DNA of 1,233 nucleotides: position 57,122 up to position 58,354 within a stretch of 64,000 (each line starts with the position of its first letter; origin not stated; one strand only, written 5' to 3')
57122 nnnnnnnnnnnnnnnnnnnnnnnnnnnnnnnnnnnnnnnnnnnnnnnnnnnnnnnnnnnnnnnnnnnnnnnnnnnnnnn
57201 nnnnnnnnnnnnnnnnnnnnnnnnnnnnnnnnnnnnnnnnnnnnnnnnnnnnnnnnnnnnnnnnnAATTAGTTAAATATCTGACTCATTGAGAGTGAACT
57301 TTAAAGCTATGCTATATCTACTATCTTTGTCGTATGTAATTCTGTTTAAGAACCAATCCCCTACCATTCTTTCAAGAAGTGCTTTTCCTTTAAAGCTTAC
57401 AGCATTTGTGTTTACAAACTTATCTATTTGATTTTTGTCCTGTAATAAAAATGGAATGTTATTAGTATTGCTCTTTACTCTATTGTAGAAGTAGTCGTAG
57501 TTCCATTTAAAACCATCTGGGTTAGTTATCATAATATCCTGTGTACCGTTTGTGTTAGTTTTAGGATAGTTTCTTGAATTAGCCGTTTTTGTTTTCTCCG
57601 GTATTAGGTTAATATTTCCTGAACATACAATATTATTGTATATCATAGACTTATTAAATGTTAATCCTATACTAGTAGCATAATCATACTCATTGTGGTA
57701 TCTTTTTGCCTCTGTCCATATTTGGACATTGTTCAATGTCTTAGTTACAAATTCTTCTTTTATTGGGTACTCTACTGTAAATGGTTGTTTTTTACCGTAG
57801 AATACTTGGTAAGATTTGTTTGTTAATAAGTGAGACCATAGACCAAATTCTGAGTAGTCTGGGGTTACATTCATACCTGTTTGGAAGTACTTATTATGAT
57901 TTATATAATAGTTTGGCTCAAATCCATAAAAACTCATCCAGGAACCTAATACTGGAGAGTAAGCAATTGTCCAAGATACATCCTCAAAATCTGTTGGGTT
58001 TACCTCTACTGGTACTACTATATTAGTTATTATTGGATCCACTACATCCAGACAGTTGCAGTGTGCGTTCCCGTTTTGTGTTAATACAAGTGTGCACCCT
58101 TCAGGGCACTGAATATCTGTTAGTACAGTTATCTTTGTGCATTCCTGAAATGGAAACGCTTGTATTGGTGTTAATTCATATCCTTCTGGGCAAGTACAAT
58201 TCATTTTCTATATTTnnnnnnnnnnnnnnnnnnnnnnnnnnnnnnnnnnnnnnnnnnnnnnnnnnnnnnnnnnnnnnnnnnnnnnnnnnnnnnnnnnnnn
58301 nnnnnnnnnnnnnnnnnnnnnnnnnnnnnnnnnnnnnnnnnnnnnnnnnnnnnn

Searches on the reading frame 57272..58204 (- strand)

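Call 38: search_protein_families(library=phrogs, proteins=[window:57272-58204:-], max_evalue=0.00001)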
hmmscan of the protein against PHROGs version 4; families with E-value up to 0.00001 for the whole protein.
window:57272-58204:- (310 aa): 1 family
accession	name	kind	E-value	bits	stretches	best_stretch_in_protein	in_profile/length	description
phrog_37948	-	head and packaging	1.6e-61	208.8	1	64-307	2050-2286/2289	virion structural protein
